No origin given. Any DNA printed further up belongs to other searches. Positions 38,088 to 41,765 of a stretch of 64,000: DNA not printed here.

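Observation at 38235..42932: Stand-alone 1565-aa helicase-nuclease fusion (Hhe-like) between housekeeping genes: candidate single-gene defence or DNA-surveillance system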

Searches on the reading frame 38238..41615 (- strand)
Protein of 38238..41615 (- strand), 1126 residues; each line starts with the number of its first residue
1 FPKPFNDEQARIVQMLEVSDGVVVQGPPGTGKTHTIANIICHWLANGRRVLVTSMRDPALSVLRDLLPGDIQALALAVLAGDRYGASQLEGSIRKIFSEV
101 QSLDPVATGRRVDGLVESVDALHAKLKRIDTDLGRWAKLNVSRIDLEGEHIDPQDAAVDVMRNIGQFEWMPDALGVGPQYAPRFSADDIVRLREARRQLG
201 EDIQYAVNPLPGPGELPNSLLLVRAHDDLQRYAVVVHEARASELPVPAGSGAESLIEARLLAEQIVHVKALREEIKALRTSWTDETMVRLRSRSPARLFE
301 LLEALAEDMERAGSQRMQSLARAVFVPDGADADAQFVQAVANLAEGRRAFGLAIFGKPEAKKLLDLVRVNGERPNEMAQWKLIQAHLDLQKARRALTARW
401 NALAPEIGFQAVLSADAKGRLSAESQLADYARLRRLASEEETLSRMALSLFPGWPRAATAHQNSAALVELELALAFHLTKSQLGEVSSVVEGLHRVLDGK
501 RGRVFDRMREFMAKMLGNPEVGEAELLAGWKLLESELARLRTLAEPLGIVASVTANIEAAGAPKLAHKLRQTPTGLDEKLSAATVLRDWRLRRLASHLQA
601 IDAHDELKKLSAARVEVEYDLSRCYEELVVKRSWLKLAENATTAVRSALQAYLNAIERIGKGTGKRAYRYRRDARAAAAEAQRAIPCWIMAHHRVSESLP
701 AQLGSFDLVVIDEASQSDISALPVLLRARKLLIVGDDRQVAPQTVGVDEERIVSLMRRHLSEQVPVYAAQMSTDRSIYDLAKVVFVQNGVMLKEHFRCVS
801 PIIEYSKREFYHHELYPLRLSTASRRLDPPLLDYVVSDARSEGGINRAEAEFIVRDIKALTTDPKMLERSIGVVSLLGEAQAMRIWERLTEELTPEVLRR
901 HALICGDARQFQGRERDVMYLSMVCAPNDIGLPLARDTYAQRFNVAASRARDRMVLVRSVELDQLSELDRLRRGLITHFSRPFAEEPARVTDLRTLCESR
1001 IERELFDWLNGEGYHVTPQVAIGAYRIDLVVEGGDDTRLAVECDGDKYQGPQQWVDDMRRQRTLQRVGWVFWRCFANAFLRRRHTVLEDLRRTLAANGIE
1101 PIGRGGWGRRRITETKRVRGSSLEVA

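Call 50: predict_structure(alignment_id=A3)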
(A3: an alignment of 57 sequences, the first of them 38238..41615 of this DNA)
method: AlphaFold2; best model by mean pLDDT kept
length: 1126 residues; sequences in the alignment: 57
mean_pLDDT: 77.6   pTM: 0.52
mean pLDDT of the five models: 77.6, 75.6, 73.6, 69.0, 68.0
residues with pLDDT >= 90: 213; 70-90: 657; 50-70: 144; < 50: 112
segments of 3 or more residues with pLDDT < 50: 27-30, 80-82, 714-717, 737-756, 758-760, 762-775, 792-822, 926-930, 984-990, 1106-1110, 1122-1126
pLDDT, mean of each block of 10 residues (from residue 1): 59 80 59 77 90 69 77 69 65 88 92 94 90 82 87 91 91 92 93 92 88 84 87 77 77 84 90 81 80 83 88 79 78 80 71 55 83 84 87 88 86 73 83 88 90 86 85 85 78 87 90 89 89 91 92 95 94 82 90 92 77 86 89 92 86 81 77 78 83 71 84 58 79 60 35 46 43 53 57 42 33 36 54 80 80 91 82 78 89 88 79 69 60 52 56 79 73 71 48 81 92 85 76 76 81 78 70 89 90 88 55 71 44
secondary structure, 60 per line:
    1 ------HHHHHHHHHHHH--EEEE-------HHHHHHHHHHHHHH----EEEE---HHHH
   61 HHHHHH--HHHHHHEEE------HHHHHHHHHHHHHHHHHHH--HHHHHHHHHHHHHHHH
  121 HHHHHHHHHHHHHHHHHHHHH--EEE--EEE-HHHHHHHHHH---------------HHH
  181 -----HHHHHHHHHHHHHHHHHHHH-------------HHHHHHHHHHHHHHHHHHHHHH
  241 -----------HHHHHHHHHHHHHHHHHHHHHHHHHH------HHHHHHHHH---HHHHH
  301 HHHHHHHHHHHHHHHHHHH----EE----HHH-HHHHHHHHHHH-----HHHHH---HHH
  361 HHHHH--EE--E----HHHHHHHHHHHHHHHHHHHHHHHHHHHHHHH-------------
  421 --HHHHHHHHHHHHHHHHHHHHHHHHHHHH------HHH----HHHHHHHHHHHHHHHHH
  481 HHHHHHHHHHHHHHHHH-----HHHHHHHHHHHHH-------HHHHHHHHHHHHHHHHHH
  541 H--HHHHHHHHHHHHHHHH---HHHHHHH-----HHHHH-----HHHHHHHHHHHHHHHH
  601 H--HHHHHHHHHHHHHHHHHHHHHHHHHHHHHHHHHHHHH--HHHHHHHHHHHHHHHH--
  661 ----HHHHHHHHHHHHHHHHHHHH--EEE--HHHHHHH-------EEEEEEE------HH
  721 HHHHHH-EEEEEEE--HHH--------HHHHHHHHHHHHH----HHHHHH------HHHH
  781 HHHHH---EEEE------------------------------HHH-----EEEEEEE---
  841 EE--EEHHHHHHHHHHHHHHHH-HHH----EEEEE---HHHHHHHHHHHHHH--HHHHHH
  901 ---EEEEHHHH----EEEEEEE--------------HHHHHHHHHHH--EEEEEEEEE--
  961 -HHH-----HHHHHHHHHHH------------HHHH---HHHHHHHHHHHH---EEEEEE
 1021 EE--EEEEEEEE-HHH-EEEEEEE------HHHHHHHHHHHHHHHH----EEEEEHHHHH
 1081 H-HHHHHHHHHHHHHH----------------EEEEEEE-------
elements in order (helices of 4 or more, strands of 3 or more residues): H7-18 E21-24 H32-45 E50-53 H57-66 H69-74 E75-77 H84-102 H105-141 E144-146 E149-151 H153-162 H186-205 H219-240 H252-277 H284-292 H296-319 H334-344 H350-354 H358-365 H377-407 H423-450 H464-497 H503-515 H523-541 H544-559 H563-569 H575-579 H585-601 H604-640 H643-658 H665-684 E687-689 H692-698 E706-712 H719-726 E728-734 H748-760 H765-770 H777-785 E789-792 E831-837 H847-862 E871-875 H879-892 H895-900 E904-907 H908-911 E916-922 H937-947 E950-958 H970-980 H993-996 H1000-1011 E1015-1022 E1025-1032 E1038-1044 H1051-1066 E1071-1075 H1076-1081 H1083-1096 E1113-1119

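Call 52: fold_search(model_id=the predicted structure, library=pdb)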
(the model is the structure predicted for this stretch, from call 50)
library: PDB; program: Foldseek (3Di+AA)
matches with E <= 10: 654; with E <= 0.001: 39
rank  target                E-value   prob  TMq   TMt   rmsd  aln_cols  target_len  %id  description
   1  4b3g_B                1.3e-07  1.00  0.20  0.35   7.3       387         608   20  crystal structure of Ighmbp2 helicase in complex with RNA (released 2012-09-26)
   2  8ftm_A                1.3e-07  1.00  0.20  0.30  19.9       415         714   17  Setx-ssRNA-ADP-SO4 complex (released 2023-10-25)
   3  2wjv_B                4.2e-07  1.00  0.21  0.29   7.4       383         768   20  Crystal structure of the complex between human nonsense mediated decay factors UPF1 and UPF2 (released 2009-07-07)
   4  8ftm_B                5.7e-07  1.00  0.19  0.28  28.2       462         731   18  Setx-ssRNA-ADP-SO4 complex (released 2023-10-25)
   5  2wjv_A                6.2e-07  1.00  0.20  0.27   8.5       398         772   19  Crystal structure of the complex between human nonsense mediated decay factors UPF1 and UPF2 (released 2009-07-07)
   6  4b3g_A                1.2e-06  1.00  0.17  0.29  10.8       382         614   20  crystal structure of Ighmbp2 helicase in complex with RNA (released 2012-09-26)
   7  4b3f                  1.7e-06  1.00  0.18  0.30   9.0       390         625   20  crystal structure of Ighmbp2 helicase (released 2012-09-26)
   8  8rd3_A                2.1e-06  1.00  0.21  0.34   6.9       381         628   20  Crystal structure of Saccharomyces cerevisiae Nmd4 protein bound to Upf1 helicase domain (released 2024-08-14)
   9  2gjk                  2.3e-06  1.00  0.20  0.34   7.7       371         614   20  Structural and functional insights into the human Upf1 helicase core (released 2007-01-09)
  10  8ram_O                3.9e-06  1.00  0.19  0.29  10.3       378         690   19  Structure of Sen1 bound RNA Polymerase II pre-termination complex (released 2024-10-30)
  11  9qdq_A                4.0e-06  1.00  0.20  0.27   7.7       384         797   19  Cryo-EM structure of Upf1-Nmd4-Ebs1 in complex with RNA (released 2025-10-22)
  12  2xzp                  4.6e-06  1.00  0.20  0.33   8.8       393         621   18  Upf1 helicase (released 2011-03-30)
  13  5ean_A                6.2e-06  1.00  0.18  0.19   9.4       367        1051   19  Crystal structure of Dna2 in complex with a 5' overhang DNA (released 2015-11-18)
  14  2xzl_A                6.5e-06  1.00  0.19  0.27   8.3       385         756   18  Upf1-RNA complex (released 2011-03-30)
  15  2wjy                  6.8e-06  1.00  0.19  0.26   9.0       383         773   17  Crystal structure of the complex between human nonsense mediated decay factors UPF1 and UPF2 Orthorhombic form (released 2009-07-07)
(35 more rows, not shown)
